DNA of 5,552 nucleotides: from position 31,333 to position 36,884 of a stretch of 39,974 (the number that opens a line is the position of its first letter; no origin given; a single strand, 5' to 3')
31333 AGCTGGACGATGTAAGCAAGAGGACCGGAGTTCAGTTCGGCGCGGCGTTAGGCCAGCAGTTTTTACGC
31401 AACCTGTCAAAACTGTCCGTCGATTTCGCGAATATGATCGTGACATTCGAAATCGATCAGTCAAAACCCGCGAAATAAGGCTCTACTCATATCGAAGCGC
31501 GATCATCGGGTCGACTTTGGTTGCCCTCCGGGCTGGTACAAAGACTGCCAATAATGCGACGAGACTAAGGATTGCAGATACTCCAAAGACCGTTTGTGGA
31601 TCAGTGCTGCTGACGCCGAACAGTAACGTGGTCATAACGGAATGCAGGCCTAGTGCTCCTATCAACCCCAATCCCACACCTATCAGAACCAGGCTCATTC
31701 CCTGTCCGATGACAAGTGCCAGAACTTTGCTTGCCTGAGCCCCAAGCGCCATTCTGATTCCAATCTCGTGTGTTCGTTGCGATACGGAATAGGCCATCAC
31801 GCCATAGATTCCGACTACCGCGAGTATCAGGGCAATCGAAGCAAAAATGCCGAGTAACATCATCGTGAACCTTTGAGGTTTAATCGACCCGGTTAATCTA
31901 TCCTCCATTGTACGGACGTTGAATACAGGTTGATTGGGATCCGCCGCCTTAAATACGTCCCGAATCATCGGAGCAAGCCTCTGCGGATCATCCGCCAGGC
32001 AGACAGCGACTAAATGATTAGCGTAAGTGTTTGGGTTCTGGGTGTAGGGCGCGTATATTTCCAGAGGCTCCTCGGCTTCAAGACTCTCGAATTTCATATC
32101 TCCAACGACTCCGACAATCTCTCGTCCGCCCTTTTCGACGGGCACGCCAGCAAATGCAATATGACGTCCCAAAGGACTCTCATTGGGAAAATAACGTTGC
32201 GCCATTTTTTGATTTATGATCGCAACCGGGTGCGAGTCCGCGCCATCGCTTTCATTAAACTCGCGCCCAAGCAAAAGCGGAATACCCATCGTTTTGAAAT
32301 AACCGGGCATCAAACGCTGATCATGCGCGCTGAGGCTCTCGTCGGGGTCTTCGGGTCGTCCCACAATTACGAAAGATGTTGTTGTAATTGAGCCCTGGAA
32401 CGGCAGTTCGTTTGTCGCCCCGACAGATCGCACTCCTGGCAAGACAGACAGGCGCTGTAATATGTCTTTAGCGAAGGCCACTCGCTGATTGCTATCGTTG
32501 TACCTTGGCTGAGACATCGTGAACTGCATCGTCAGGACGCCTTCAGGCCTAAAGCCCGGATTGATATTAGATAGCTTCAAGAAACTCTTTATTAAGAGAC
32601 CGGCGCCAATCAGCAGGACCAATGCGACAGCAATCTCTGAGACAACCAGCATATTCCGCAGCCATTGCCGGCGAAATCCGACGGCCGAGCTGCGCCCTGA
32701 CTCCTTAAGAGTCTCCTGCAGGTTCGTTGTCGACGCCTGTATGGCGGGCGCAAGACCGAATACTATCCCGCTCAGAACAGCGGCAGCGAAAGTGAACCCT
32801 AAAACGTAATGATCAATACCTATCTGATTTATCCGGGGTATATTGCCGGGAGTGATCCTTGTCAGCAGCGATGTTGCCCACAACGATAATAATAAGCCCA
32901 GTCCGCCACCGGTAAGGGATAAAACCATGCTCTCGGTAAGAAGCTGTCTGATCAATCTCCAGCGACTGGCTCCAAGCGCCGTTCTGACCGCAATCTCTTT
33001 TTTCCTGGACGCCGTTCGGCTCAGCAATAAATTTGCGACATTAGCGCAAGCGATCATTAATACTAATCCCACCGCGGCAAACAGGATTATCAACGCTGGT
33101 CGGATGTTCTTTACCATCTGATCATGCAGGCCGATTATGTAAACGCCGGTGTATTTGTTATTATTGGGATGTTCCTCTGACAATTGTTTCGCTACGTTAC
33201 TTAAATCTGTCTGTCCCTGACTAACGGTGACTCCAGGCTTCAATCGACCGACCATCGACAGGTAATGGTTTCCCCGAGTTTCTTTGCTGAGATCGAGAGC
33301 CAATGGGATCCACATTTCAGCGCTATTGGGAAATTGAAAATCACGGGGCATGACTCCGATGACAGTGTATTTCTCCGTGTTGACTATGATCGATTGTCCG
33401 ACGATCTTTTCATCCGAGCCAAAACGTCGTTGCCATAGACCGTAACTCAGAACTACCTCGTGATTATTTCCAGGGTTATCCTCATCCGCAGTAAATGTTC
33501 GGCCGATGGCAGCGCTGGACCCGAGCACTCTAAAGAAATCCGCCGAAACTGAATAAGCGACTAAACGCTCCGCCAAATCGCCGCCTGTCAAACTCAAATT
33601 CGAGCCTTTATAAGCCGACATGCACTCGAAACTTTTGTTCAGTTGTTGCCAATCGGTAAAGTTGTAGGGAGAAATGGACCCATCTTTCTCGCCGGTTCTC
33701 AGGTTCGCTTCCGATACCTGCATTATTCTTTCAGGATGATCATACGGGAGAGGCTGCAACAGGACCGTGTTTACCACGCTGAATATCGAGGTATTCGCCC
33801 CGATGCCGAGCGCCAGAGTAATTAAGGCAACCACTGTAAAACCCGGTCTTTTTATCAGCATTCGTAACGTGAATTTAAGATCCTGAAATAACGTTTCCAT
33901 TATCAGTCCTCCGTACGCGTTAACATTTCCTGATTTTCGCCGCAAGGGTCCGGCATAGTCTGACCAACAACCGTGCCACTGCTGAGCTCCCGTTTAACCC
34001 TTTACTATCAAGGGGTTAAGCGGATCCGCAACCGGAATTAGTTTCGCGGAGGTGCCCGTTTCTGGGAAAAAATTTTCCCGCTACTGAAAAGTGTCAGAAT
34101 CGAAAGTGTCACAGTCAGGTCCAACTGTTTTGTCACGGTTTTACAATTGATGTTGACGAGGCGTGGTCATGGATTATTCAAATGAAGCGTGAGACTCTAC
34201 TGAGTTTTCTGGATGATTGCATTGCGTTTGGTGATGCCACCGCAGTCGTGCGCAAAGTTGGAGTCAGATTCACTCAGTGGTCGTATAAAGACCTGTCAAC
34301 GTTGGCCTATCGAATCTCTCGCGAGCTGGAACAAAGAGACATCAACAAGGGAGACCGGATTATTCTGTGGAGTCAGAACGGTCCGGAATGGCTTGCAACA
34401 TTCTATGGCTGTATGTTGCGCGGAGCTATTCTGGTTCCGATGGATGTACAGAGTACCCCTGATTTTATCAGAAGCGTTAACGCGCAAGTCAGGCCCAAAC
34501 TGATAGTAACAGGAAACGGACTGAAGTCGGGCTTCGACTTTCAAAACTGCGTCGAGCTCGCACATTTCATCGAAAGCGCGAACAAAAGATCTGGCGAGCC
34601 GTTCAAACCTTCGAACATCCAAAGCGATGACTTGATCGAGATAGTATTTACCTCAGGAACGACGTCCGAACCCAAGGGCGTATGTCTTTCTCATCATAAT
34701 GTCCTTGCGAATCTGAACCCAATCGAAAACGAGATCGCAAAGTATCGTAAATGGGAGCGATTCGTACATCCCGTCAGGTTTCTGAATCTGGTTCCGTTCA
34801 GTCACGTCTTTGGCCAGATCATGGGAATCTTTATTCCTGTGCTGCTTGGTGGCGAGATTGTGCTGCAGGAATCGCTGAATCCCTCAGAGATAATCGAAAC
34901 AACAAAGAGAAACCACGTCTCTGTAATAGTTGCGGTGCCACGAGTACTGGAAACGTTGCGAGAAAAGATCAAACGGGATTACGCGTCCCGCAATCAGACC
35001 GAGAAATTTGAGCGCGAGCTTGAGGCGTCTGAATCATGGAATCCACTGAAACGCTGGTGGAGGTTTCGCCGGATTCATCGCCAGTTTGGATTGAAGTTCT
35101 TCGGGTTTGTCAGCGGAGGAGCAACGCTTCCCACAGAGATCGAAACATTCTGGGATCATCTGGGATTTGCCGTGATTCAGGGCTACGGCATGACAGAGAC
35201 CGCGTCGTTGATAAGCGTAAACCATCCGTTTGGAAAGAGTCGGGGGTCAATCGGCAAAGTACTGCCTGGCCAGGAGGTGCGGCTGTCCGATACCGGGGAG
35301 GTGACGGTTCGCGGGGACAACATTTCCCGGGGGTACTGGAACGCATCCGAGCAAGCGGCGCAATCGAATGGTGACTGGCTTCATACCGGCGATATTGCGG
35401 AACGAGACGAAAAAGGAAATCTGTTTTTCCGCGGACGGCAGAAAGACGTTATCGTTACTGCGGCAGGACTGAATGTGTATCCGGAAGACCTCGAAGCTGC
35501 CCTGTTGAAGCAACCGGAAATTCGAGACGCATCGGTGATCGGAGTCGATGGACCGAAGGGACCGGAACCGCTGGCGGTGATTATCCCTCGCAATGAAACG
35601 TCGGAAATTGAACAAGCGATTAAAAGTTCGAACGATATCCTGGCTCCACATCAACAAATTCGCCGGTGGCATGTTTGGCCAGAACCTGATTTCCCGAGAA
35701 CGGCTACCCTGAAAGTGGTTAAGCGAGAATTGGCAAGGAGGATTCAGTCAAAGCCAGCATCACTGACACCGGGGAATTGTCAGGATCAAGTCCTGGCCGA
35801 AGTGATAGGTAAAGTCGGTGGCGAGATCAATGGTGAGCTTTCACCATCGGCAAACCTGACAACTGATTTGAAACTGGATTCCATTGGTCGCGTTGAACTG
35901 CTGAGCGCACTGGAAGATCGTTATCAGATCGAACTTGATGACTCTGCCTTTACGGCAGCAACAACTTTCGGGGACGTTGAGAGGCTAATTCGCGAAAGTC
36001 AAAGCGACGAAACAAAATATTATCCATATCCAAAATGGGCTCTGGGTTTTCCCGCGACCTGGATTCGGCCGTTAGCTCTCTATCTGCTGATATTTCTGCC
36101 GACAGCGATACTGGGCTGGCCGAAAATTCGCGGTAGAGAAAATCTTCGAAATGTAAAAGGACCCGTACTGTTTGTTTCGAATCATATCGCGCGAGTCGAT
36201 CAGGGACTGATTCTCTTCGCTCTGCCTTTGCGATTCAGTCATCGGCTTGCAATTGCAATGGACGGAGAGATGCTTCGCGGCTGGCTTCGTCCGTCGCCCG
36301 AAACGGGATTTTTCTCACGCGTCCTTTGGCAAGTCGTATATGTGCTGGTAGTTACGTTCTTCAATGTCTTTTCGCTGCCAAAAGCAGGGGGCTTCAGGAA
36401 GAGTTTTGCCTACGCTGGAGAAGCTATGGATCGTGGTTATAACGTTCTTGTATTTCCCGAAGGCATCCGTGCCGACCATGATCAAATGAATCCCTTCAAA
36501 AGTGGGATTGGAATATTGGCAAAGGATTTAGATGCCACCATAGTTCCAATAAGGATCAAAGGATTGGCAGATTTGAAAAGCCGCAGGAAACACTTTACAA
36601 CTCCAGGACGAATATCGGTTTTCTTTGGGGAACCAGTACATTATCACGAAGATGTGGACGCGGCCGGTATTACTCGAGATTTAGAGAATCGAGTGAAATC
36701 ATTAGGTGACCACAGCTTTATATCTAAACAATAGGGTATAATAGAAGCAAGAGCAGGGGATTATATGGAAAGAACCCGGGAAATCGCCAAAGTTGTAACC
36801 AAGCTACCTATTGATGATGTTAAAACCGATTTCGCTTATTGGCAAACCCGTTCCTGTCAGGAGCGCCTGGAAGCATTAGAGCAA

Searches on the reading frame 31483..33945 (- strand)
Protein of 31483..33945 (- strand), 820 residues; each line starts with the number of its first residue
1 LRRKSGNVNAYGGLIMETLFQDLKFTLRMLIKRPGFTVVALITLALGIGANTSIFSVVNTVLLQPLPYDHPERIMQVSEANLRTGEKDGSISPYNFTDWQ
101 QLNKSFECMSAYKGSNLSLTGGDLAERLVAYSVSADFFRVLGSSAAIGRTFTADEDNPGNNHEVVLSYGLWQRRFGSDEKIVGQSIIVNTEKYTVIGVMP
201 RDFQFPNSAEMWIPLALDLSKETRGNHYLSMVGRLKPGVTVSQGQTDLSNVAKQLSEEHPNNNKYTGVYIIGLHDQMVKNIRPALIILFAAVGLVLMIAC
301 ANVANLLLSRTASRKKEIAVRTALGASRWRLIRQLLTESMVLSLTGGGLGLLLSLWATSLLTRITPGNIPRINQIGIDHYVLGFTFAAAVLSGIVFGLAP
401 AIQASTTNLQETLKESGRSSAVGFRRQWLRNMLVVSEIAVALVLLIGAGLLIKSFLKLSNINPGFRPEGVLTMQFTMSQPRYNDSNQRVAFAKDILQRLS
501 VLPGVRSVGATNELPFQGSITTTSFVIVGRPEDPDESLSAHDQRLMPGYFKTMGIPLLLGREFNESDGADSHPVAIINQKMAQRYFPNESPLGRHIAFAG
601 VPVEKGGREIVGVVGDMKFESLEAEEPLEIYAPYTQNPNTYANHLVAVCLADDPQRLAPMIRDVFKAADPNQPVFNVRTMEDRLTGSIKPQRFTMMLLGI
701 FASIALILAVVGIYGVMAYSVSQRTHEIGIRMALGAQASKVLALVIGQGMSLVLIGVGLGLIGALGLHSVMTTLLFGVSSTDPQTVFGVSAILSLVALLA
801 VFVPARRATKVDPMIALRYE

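Call 55: search_protein_families(library=pfam, proteins=[window:31483-33945:-], max_evalue=0.0001)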
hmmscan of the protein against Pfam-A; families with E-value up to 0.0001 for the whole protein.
window:31483-33945:- (820 aa): 2 families
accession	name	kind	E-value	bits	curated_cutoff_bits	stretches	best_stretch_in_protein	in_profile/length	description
PF12704.14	MacB_PCD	-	1.3e-36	127.3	27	2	37-249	1-205/207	MacB-like periplasmic core domain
PF02687.27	FtsX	-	4.8e-25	88.4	25.5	2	290-408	2-119/120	FtsX-like permease C-terminal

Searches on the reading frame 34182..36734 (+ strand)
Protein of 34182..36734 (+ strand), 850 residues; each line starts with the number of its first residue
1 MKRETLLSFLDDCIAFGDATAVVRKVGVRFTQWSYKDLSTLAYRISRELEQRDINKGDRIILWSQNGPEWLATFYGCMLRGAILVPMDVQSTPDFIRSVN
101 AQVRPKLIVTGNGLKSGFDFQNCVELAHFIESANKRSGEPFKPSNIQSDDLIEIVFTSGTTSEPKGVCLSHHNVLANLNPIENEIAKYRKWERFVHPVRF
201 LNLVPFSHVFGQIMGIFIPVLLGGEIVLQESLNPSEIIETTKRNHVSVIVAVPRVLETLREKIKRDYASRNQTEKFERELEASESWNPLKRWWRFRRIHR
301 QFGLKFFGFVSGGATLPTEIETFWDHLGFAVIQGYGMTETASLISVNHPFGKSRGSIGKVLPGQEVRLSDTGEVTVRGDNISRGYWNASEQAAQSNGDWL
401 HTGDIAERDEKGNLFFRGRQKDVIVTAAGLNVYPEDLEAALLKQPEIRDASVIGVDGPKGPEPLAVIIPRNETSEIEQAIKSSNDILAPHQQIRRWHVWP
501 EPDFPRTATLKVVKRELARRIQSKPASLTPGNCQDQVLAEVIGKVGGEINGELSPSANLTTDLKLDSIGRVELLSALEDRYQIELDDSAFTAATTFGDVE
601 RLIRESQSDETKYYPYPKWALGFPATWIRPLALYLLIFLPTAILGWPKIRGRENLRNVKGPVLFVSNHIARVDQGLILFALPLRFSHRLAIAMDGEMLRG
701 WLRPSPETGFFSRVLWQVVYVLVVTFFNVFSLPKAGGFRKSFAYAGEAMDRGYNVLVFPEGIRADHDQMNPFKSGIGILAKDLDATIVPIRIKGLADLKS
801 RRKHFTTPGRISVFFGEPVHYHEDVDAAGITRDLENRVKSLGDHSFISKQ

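Call 55: search_protein_families(library=pfam, proteins=[window:34182-36734:+], max_evalue=0.0001)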
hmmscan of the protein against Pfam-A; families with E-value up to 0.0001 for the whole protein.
window:34182-36734:+ (850 aa): 4 families
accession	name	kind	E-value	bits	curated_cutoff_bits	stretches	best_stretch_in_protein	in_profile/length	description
PF00501.34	AMP-binding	-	1.5e-64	218.6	29.9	1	16-386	8-384/384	AMP-binding enzyme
PF01553.26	Acyltransferase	-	9.5e-14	51.8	23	1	648-793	3-132/132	Acyltransferase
PF00550.31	PP-binding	-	2.1e-08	34.8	20.8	1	538-603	3-67/67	Phosphopantetheine attachment site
PF13193.12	AMP-binding_C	-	1.2e-05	26.6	24.5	1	437-509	2-74/76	AMP-binding enzyme C-terminal domain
